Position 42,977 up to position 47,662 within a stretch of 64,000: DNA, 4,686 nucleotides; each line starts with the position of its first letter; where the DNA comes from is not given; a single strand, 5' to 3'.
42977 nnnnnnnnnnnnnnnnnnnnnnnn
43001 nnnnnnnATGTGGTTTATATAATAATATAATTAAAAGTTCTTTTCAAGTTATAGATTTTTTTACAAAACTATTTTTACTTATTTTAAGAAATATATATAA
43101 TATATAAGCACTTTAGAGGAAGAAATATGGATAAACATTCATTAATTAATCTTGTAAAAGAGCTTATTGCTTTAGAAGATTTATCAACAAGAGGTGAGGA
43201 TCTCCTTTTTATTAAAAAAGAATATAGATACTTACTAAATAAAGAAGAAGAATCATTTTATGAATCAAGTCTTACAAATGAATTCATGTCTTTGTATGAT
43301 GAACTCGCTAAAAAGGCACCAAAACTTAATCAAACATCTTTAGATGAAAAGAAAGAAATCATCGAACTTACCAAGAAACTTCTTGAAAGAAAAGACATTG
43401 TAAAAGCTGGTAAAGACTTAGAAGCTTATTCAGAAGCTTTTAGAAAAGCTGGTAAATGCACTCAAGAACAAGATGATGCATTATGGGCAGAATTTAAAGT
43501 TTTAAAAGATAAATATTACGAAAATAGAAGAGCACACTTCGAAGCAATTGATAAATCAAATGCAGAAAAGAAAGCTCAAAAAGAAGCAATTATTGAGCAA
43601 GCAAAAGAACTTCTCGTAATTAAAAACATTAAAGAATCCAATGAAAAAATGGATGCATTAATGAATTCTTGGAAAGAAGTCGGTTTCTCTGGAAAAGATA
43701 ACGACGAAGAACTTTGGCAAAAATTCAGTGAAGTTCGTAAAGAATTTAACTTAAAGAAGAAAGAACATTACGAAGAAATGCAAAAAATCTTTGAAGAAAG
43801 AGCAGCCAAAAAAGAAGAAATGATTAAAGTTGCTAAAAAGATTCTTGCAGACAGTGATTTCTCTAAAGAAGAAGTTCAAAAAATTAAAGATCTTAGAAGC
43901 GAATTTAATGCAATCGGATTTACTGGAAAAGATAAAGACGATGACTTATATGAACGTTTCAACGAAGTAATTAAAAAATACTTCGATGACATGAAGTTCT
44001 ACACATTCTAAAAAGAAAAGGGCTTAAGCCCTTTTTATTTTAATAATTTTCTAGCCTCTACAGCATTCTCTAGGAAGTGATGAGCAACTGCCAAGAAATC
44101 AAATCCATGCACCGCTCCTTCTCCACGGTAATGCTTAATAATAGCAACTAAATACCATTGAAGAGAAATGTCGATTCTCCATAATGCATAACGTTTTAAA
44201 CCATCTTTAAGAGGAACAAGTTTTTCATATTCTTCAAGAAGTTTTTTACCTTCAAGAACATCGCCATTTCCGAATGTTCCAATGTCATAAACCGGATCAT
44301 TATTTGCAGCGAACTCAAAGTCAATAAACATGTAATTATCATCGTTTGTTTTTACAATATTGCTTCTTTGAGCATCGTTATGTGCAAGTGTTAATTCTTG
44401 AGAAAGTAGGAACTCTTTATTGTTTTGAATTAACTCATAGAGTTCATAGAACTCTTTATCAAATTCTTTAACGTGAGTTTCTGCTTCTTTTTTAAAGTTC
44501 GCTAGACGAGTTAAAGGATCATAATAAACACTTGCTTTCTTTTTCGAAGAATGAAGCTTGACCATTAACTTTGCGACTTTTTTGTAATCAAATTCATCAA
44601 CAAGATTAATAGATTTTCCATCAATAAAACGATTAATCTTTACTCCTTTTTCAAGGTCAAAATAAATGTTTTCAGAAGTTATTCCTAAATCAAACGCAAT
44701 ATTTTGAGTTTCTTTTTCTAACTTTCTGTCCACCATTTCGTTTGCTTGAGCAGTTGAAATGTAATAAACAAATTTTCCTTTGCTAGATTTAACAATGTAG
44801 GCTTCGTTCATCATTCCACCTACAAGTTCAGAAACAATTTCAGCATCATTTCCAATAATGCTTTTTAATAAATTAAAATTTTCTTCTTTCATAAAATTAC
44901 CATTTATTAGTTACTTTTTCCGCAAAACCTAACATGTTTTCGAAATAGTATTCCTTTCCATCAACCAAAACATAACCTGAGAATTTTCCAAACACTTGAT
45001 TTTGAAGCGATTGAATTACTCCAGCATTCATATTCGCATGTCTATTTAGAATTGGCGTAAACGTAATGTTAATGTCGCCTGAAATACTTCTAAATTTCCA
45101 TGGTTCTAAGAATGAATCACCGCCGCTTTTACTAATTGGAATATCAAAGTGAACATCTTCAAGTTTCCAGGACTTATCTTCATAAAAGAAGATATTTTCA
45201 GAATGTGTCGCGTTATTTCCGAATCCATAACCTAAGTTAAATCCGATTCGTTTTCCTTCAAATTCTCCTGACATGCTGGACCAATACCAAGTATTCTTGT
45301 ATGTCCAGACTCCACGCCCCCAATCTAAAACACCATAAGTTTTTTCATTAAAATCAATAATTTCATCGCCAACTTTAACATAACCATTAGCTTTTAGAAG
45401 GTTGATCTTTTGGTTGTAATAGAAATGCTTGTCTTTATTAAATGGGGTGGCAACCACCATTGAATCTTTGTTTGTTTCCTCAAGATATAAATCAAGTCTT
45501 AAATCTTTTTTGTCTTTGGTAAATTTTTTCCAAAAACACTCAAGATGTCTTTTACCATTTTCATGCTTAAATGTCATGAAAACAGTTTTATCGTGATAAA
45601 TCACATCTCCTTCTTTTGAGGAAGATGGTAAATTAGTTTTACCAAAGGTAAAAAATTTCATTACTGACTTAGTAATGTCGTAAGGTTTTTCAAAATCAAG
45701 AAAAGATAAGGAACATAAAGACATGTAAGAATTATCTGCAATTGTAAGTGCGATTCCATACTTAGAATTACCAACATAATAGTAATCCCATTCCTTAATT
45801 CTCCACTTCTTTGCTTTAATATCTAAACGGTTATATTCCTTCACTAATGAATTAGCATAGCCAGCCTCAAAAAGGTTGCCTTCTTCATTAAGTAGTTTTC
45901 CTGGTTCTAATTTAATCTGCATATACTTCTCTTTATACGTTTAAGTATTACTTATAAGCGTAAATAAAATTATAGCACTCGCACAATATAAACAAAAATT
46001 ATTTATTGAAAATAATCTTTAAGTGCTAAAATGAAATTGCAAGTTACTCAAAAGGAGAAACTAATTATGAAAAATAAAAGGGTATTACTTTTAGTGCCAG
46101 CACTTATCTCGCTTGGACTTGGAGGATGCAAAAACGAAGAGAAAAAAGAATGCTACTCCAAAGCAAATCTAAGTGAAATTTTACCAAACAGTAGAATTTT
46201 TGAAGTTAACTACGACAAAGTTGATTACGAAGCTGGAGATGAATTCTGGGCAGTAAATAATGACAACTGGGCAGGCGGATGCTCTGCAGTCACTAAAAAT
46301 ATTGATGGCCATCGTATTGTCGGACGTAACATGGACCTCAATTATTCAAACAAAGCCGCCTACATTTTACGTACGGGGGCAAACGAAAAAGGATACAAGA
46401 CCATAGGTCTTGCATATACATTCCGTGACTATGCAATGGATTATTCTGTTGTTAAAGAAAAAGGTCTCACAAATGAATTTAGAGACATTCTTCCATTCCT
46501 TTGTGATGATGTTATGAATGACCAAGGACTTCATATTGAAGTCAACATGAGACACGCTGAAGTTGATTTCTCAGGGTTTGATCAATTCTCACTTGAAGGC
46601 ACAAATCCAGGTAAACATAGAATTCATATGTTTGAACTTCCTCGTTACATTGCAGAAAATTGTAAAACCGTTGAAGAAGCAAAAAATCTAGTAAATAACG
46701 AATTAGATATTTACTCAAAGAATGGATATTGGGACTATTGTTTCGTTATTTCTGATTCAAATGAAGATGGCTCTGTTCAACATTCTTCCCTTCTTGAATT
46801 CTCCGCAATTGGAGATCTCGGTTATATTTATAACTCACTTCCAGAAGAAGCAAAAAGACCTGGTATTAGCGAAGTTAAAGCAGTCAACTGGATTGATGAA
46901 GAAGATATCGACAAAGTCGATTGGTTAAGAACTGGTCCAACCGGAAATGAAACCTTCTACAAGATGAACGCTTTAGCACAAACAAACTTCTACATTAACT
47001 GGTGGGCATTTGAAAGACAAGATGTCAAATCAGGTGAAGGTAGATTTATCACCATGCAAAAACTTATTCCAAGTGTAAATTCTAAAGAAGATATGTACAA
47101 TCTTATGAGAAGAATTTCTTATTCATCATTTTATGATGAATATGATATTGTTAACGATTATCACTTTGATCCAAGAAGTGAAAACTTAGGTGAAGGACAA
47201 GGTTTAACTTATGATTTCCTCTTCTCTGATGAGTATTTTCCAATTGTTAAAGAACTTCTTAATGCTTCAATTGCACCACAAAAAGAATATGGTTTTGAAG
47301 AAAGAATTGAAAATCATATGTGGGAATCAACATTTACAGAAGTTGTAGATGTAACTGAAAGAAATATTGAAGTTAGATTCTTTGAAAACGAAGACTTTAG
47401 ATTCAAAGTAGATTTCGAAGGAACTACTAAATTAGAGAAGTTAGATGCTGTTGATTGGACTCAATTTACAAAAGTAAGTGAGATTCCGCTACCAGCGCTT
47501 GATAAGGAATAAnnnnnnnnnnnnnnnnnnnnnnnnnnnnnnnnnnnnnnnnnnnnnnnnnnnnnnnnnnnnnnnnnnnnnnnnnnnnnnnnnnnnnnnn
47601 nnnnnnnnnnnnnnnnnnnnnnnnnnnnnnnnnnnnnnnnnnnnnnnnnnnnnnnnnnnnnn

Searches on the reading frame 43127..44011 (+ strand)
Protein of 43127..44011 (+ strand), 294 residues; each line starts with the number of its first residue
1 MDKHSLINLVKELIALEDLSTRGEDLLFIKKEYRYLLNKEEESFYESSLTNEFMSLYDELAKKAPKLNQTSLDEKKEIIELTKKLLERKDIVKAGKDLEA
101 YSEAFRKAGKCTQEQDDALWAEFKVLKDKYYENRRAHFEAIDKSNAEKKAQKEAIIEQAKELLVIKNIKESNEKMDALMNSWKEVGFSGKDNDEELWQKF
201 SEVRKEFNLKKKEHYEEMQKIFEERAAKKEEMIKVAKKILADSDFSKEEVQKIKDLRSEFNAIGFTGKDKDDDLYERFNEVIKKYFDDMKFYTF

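Call 80: search_protein_families(library=pfam, proteins=[window:43127-44011:+], max_evalue=0.001)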
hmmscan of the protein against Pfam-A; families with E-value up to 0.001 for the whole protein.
window:43127-44011:+ (294 aa): 1 family
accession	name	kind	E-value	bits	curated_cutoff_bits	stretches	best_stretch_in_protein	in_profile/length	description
PF03993.17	DUF349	-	3.1e-32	111.2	23.9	2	118-188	1-72/75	Domain of Unknown Function (DUF349)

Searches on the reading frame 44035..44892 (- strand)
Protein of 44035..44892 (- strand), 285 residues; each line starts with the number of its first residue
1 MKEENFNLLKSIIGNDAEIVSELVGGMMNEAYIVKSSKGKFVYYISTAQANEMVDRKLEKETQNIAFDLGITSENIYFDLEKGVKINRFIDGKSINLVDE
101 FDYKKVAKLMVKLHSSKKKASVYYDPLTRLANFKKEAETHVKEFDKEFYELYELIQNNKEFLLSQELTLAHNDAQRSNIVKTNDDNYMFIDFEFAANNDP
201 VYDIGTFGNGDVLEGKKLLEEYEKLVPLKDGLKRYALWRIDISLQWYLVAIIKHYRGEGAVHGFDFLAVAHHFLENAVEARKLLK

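Call 80: search_protein_families(library=pfam, proteins=[window:44035-44892:-], max_evalue=0.001)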
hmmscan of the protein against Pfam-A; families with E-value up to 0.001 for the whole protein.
window:44035-44892:- (285 aa): 2 families
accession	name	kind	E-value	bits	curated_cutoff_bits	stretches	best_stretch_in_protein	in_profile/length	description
PF01633.27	Choline_kinase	-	7.6e-16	58.7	29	1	20-207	1-203/300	Choline/ethanolamine kinase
PF01636.29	APH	-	2.1e-09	38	23.2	1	103-222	97-225/239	Phosphotransferase enzyme family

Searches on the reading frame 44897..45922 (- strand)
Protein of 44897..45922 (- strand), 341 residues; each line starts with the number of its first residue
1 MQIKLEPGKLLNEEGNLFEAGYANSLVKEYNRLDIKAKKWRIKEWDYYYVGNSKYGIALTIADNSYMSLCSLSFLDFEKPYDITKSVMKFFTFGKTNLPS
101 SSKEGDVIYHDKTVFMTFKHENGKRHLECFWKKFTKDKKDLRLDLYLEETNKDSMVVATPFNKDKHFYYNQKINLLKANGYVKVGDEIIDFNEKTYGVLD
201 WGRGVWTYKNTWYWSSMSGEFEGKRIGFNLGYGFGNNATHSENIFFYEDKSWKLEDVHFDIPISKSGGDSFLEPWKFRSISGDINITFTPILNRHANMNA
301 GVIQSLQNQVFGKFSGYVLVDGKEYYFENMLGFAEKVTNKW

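Call 3: search_protein_families(library=pfam, proteins=[window:44897-45922:-], max_evalue=0.01)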
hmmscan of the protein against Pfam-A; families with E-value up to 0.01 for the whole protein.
window:44897-45922:- (341 aa): 1 family
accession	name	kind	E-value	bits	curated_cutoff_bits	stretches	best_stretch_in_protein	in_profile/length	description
PF10974.15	DUF2804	-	8.1e-121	403.8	26.9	1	6-341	6-339/339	Domain of unknown function (DUF2804)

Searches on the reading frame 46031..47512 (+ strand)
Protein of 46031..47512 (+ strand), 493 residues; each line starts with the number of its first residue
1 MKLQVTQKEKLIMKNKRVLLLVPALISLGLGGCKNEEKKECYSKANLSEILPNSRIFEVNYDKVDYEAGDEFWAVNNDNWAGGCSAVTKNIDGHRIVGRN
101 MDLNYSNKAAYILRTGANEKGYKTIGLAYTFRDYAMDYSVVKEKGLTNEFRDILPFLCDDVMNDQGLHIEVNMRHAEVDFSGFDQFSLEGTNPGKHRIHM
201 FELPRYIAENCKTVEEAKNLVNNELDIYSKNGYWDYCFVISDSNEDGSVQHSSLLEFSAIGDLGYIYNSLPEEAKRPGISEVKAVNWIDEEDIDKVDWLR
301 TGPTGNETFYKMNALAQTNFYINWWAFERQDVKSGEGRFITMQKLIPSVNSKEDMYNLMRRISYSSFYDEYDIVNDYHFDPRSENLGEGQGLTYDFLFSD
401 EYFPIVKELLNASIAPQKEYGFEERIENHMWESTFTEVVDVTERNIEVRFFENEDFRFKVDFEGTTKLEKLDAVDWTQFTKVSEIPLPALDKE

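Call 3: search_protein_families(library=pfam, proteins=[window:46031-47512:+], max_evalue=0.01)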
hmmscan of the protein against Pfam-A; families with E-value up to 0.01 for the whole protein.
window:46031-47512:+ (493 aa): 2 families
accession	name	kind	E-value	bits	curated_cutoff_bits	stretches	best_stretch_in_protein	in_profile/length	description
PF02275.23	CBAH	-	1e-07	32.4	20.4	1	84-224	1-125/316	Linear amide C-N hydrolases, choloylglycine hydrolase family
PF03417.21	AAT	-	0.00012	22.3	23.2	0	187-224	62-97/225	Acyl-coenzyme A:6-aminopenicillanic acid acyl-transferase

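Call 16: find_encoding_contigs(protein=window:46031-47512:+, flank=10000, max_places=10)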
Protein window:46031-47512:+ (493 aa): no gene with exactly this product is on record in the collection.

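Call 18: find_related_loci(query=window:46031-47509:+, collection=genome_contigs, flank=10000)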
Query window:46031-47509:+ (493 aa) in genome_contigs; peptide patterns used: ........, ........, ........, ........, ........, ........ (x = any residue, [..] = any of these).
42 stretches matched a pattern; 1 encode a relative of the query (tblastn E <= 1e-3); 1 distinct loci.
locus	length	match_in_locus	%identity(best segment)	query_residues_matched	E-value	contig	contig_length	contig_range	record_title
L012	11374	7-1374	85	34-490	0e+0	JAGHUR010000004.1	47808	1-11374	MAG: Candidatus Fiminaster equi isolate E4_MB2_69 c_000000171427, whole genome shotgun sequence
